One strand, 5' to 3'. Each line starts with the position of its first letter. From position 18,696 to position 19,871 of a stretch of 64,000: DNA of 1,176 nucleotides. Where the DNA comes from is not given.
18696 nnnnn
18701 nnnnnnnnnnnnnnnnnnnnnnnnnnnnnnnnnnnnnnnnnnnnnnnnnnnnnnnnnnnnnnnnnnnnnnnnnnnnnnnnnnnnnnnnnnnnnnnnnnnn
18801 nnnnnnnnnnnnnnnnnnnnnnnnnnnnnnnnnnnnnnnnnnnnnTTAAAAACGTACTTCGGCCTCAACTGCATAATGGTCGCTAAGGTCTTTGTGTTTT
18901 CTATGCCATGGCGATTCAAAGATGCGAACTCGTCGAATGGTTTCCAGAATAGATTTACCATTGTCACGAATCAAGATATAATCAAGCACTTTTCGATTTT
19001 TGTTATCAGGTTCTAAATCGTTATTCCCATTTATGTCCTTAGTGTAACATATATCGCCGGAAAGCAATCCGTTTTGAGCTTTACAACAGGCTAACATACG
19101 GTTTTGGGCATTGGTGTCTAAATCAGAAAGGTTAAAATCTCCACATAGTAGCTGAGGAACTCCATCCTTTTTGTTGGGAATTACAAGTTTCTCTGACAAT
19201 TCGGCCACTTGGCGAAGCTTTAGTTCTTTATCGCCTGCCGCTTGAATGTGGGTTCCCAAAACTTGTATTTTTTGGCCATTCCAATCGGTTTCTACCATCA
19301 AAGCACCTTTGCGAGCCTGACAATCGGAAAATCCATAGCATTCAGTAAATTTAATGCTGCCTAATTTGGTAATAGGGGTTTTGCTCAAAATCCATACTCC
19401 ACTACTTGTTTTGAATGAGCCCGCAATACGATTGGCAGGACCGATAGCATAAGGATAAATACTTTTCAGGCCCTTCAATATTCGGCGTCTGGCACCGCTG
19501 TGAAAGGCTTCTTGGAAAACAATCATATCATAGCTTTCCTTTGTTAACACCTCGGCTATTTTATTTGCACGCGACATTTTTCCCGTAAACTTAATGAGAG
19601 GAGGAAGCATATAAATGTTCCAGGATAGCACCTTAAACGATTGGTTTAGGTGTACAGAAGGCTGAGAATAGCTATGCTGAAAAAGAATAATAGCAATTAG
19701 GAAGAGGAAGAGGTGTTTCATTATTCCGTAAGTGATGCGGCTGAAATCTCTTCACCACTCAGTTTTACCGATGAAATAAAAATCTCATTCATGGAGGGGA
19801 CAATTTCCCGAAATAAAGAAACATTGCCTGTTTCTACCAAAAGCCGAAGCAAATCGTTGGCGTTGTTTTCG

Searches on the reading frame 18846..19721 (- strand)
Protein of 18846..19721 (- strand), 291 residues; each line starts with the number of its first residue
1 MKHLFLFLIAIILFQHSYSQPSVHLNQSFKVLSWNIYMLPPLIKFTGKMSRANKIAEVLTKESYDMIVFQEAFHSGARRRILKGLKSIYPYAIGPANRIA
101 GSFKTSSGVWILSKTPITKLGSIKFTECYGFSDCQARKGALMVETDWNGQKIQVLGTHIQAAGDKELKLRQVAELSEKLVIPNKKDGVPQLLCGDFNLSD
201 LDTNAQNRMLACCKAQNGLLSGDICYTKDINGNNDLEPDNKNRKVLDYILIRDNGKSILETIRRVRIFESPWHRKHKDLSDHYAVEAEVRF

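Call 14: find_encoding_contigs(protein=window:18846-19721:-, flank=6000, max_places=10)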
Protein window:18846-19721:- (291 aa): 17 contigs read that carry it; 10 places shown.
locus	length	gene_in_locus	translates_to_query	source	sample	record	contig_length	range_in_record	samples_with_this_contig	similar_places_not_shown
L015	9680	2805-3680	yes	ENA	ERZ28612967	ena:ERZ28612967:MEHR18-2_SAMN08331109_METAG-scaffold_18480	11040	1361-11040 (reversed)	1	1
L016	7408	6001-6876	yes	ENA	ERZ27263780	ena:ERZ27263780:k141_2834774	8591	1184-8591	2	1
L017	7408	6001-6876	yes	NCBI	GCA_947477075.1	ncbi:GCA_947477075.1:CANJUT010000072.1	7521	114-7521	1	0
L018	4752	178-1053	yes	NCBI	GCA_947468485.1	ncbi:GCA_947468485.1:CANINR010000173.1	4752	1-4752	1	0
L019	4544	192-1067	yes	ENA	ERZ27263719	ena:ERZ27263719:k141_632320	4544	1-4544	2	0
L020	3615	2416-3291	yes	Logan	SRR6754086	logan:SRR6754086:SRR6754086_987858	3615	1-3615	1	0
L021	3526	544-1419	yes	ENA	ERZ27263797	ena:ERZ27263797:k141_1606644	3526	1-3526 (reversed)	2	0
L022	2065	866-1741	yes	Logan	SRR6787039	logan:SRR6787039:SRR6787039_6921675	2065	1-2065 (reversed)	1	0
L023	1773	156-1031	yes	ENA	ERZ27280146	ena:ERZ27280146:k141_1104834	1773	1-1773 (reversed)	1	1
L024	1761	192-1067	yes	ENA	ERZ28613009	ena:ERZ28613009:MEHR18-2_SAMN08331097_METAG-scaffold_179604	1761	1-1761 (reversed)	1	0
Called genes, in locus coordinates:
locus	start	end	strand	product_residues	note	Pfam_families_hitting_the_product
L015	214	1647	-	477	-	PF00361:Proton_antipo_M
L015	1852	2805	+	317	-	PF00005:ABC_tran, PF13304:AAA_21, PF13732:DrrA1-3_C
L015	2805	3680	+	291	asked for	PF03372:Exo_endo_phos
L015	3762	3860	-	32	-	-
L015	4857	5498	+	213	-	PF14360:PAP2_C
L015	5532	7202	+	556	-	PF03417:AAT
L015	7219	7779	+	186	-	PF01195:Pept_tRNA_hydro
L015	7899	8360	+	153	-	PF08534:Redoxin, PF00578:AhpC-TSA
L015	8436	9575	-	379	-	PF02771:Acyl-CoA_dh_N, PF02770:Acyl-CoA_dh_M, PF00441:Acyl-CoA_dh_1, PF08028:Acyl-CoA_dh_2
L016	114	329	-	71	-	-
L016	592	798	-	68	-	-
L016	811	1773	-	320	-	PF00512:HisKA, PF02518:HATPase_c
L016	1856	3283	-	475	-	PF00224:PK, PF02887:PK_C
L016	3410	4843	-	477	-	PF00361:Proton_antipo_M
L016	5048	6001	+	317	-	PF00005:ABC_tran, PF13304:AAA_21, PF13732:DrrA1-3_C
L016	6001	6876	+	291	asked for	PF03372:Exo_endo_phos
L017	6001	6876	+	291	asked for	PF03372:Exo_endo_phos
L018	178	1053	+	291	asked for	PF03372:Exo_endo_phos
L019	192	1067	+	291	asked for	PF03372:Exo_endo_phos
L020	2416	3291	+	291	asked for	PF03372:Exo_endo_phos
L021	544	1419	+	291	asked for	PF03372:Exo_endo_phos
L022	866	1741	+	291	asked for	PF03372:Exo_endo_phos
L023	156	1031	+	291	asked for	PF03372:Exo_endo_phos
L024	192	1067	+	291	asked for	PF03372:Exo_endo_phos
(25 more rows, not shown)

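Call 21: search_protein_families(library=pfam, proteins=[window:18846-19721:-])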
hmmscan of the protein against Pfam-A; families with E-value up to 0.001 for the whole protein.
window:18846-19721:- (291 aa): 1 family
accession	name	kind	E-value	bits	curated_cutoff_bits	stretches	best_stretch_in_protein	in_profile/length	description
PF03372.29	Exo_endo_phos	-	1.9e-12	47.9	24.5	1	32-253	1-204/225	Endonuclease/Exonuclease/phosphatase family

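Call 23: find_homologous_proteins(query=window:18846-19721:-, max_evalue=1e-30)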
Query window:18846-19721:- (291 aa): 381 proteins with E <= 1e-30 among 1037 candidates; the best 120 are listed.
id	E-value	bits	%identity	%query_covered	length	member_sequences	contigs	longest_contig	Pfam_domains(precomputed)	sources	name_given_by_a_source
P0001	1.6e-194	662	100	100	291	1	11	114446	PF03372.30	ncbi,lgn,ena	-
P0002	1.0e-127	443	67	100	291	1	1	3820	PF03372.30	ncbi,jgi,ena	jgi:endonuclease/exonuclease/phosphatase family metal-dependent hydrolase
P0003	1.4e-107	377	60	99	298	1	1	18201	PF03372.30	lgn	-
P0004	3.7e-84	300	51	100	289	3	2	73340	PF03372.30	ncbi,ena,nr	ncbi:MAG: endonuclease/exonuclease/phosphatase family protein [Bacteroidia bacterium]|nr:endonucleas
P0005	2.0e-83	298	53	94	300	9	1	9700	PF03372.30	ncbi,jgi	jgi:endonuclease/exonuclease/phosphatase family metal-dependent hydrolase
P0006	1.7e-77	278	49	99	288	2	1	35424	PF03372.30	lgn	-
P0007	4.5e-76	274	48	99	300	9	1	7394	PF03372.30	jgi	-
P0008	4.8e-76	274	50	90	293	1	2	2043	PF03372.30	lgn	-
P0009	6.9e-76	273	49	90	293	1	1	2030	PF03372.30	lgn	-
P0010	1.1e-75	272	46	99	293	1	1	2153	PF03372.30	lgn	-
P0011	2.1e-75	272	46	100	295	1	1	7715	PF03372.30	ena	-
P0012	6.1e-73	263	48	91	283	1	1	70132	PF03372.30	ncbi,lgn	-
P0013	3.7e-72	261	46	99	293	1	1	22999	PF03372.30,PF22669.3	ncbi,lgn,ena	-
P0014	4.6e-72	261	49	91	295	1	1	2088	PF03372.30,PF22669.3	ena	-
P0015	1.2e-71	259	43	100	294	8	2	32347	PF03372.30,PF22669.3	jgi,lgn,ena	-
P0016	1.2e-71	259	46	91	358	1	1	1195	PF03372.30,PF22669.3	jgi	-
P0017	1.3e-71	259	47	98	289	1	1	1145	PF03372.30,PF22669.3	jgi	-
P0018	1.4e-71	259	45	98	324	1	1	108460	PF03372.30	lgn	-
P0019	2.2e-71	258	46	96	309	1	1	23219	PF03372.30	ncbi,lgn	-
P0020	4.0e-71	258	48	91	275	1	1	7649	PF03372.30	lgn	-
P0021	6.2e-71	257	48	89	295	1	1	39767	PF03372.30,PF22669.3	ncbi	-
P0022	7.3e-71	257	48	95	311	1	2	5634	PF03372.30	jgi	jgi:endonuclease/exonuclease/phosphatase family metal-dependent hydrolase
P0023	7.8e-71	257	45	90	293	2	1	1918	PF03372.30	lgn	-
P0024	8.2e-71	257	44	98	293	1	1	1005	PF03372.30,PF22669.3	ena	-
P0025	1.2e-70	256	46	99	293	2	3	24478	PF03372.30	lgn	-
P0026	2.5e-70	255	46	98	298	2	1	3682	PF03372.30,PF22669.3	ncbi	-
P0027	3.1e-70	255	45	99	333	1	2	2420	PF03372.30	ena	-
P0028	4.0e-70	254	45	99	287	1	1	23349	PF03372.30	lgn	-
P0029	4.1e-70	254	44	100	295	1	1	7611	PF03372.30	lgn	-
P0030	4.6e-70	254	44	98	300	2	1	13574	PF03372.30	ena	-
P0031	6.1e-70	254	48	91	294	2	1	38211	PF03372.30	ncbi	-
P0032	6.2e-70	254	42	100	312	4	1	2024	PF03372.30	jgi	-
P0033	7.8e-70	253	46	99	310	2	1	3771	PF03372.30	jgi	jgi:sphingomyelin phosphodiesterase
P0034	8.3e-70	253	44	100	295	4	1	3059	PF03372.30,PF22669.3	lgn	-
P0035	1.3e-69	253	48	92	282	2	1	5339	PF03372.30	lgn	-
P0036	3.2e-69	251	45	100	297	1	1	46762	PF03372.30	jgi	jgi:endonuclease/exonuclease/phosphatase family metal-dependent hydrolase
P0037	6.2e-69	250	46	90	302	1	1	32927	PF03372.30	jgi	-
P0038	1.1e-68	250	47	95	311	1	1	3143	PF03372.30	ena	-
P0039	1.8e-68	249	44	90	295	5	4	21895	PF03372.30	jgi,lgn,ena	-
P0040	8.6e-68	247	43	97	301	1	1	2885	PF03372.30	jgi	jgi:endonuclease/exonuclease/phosphatase family metal-dependent hydrolase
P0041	9.2e-68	247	44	92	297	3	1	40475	PF03372.30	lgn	-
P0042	1.2e-67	246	47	95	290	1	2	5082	PF03372.30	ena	-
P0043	1.2e-67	246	49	90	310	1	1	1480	PF03372.30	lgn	-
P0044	1.3e-67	246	44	99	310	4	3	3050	PF03372.30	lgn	-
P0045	1.7e-67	246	46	97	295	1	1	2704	PF03372.30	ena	-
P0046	1.9e-67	245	45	99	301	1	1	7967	PF03372.30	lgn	-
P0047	2.2e-67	245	42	99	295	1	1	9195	PF03372.30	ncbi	-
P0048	1.2e-66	243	43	99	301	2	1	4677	PF03372.30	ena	-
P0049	1.5e-66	243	43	99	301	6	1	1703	PF03372.30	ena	-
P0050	2.0e-66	242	45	100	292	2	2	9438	PF03372.30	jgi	-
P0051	2.7e-66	242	43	99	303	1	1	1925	PF03372.30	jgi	jgi:sphingomyelin phosphodiesterase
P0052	2.9e-66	242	43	97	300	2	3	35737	PF03372.30,PF22669.3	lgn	-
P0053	4.1e-66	241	45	98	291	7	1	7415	PF03372.30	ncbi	-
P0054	5.2e-66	241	46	91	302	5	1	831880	PF03372.30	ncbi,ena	-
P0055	7.1e-66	240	46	93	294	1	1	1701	PF03372.30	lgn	-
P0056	2.5e-65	238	44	89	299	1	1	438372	PF03372.30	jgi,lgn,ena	-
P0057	4.2e-65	238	42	99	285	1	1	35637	PF03372.30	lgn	-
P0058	1.5e-64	236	43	100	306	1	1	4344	PF03372.30,PF22669.3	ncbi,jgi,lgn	jgi:endonuclease/exonuclease/phosphatase family metal-dependent hydrolase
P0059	1.9e-64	236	43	97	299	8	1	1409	PF03372.30,PF22669.3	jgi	-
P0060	2.2e-64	235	45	95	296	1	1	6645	PF03372.30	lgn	-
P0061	2.8e-64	235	43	99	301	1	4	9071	PF03372.30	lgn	-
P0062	3.2e-64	235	44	91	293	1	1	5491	PF03372.30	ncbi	ncbi:MAG: sphingomyelin phosphodiesterase [Bacteroidota bacterium]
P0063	6.6e-64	234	42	89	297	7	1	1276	PF03372.30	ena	-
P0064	7.4e-64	234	45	93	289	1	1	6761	PF03372.30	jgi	jgi:endonuclease/exonuclease/phosphatase family metal-dependent hydrolase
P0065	8.4e-64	234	42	100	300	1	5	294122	PF03372.30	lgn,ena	-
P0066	8.9e-64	233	44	96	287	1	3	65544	PF03372.30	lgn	-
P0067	9.5e-64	233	43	100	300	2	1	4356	PF03372.30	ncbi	ncbi:MAG: sphingomyelin phosphodiesterase [Flammeovirgaceae bacterium]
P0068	1.0e-63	233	47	87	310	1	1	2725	PF03372.30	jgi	jgi:endonuclease/exonuclease/phosphatase family metal-dependent hydrolase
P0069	1.5e-63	233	43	95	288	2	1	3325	PF03372.30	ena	-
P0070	3.1e-63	232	43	97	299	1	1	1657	PF03372.30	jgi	jgi:endonuclease/exonuclease/phosphatase family metal-dependent hydrolase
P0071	6.2e-63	231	41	100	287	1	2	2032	PF03372.30,PF22669.3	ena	-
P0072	6.8e-63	231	44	100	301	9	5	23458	PF03372.30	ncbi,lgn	-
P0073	1.1e-62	230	45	92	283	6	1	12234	PF03372.30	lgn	-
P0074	2.8e-62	229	43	97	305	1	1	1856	PF03372.30,PF22669.3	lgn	-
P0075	4.7e-62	228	40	100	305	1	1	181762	PF03372.30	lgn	-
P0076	4.9e-62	228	44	92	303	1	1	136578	PF03372.30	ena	-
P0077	5.8e-62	227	44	99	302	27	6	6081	PF03372.30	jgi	jgi:endonuclease/exonuclease/phosphatase family metal-dependent hydrolase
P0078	1.9e-61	226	45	90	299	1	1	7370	PF03372.30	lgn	-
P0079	1.9e-61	226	43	99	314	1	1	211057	PF03372.30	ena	-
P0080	2.1e-61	226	45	93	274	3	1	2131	PF03372.30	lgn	-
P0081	2.2e-61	226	44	90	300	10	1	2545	PF03372.30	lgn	-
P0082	2.3e-61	225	45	100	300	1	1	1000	PF03372.30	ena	-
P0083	3.4e-61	225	45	94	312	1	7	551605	PF03372.30,PF22669.3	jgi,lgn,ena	-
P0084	3.9e-61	225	43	95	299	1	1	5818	PF03372.30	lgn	-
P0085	4.9e-61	224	39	100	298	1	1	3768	PF03372.30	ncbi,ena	-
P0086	6.1e-61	224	39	100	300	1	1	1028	PF03372.30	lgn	-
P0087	7.6e-61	224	42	91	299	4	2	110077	PF03372.30,PF22669.3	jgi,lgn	jgi:phospholipase C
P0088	8.2e-61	224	40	100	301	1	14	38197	PF03372.30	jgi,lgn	jgi:sphingomyelin phosphodiesterase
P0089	8.5e-61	224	41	98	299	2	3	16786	PF03372.30,PF22669.3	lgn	-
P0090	9.1e-61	224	39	93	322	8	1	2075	PF03372.30,PF22669.3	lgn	-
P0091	1.6e-60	223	42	91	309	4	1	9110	PF03372.30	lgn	-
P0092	2.3e-60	222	40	91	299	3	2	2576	PF03372.30,PF22669.3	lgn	-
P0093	3.1e-60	222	43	93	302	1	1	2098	PF03372.30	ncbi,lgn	-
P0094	3.1e-60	222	42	95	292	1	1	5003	PF03372.30,PF22669.3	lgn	-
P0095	4.4e-60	221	43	92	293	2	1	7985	PF03372.30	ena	-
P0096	5.0e-60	221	41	94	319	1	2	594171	PF03372.30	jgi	jgi:sphingomyelin phosphodiesterase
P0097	5.5e-60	221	39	100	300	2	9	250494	PF03372.30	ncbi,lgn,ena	-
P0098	6.2e-60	221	41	99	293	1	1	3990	PF03372.30,PF22669.3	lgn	-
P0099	9.6e-60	220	45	91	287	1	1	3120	PF03372.30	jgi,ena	-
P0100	9.6e-60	220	44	91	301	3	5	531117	PF03372.30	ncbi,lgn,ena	ncbi:MAG: sphingomyelin phosphodiesterase [Chitinophagales bacterium]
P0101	1.3e-59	220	44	91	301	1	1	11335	PF03372.30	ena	-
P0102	1.4e-59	220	40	99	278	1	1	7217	PF03372.30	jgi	-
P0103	1.7e-59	219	42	91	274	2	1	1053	PF03372.30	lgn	-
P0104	1.8e-59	219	43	99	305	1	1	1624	PF03372.30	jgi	jgi:endonuclease/exonuclease/phosphatase family metal-dependent hydrolase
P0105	1.8e-59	219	42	92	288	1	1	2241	PF03372.30,PF22669.3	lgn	-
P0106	1.9e-59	219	40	99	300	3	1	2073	PF03372.30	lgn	-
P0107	2.1e-59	219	43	98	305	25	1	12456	PF03372.30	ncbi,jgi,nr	ncbi:MAG TPA: sphingomyelin phosphodiesterase [Cyclobacteriaceae bacterium]|jgi:endonuclease/exonucl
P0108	2.5e-59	219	42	91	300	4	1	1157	PF03372.30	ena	-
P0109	2.6e-59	219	39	100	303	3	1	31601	PF03372.30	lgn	-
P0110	2.8e-59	219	39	99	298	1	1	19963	PF03372.30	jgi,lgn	-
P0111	2.9e-59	219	41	97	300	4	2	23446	PF03372.30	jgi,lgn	jgi:endonuclease/exonuclease/phosphatase family metal-dependent hydrolase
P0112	3.1e-59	219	40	100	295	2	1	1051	PF03372.30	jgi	jgi:endonuclease/exonuclease/phosphatase family metal-dependent hydrolase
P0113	3.2e-59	218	39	95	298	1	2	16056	PF03372.30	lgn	-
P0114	3.6e-59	218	41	94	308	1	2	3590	PF03372.30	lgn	-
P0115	4.0e-59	218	41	99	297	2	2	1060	PF03372.30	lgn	-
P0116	6.7e-59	217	43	96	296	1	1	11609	PF03372.30,PF22669.3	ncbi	-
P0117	7.0e-59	217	44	97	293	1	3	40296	PF03372.30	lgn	-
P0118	7.2e-59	217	42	100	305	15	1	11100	PF03372.30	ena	-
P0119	8.8e-59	217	41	99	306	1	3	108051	PF03372.30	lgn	-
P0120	9.5e-59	217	47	89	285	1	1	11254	PF03372.30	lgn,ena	-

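Call 27: find_encoding_contigs(protein=P0002, flank=6000, max_places=4)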
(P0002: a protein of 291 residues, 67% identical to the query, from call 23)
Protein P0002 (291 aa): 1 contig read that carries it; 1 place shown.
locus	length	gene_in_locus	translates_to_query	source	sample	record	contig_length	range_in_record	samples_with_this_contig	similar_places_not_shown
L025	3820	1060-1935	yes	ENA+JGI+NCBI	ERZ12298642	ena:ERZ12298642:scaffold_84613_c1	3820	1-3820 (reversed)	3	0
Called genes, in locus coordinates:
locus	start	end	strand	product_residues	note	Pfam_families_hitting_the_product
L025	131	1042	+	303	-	PF01029:NusB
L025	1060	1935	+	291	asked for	PF03372:Exo_endo_phos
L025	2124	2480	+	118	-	PF18962:Por_Secre_tail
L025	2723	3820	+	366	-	?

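Call 28: find_encoding_contigs(protein=P0003, flank=6000, max_places=4)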
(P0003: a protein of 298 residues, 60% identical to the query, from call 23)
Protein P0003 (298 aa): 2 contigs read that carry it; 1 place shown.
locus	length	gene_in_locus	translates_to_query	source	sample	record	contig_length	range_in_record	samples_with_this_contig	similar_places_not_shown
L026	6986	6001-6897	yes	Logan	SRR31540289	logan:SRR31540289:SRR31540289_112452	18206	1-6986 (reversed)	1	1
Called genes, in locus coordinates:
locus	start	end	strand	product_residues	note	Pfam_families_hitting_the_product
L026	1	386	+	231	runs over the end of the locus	PF01135:PCMT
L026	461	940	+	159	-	-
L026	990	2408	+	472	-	PF00753:Lactamase_B (weak), PF10996:Beta-Casp, PF07521:RMMBL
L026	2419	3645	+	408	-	PF02401:LYTB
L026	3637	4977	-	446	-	PF01494:FAD_binding_3, PF13450:NAD_binding_8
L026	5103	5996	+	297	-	PF01551:Peptidase_M23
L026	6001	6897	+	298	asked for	PF03372:Exo_endo_phos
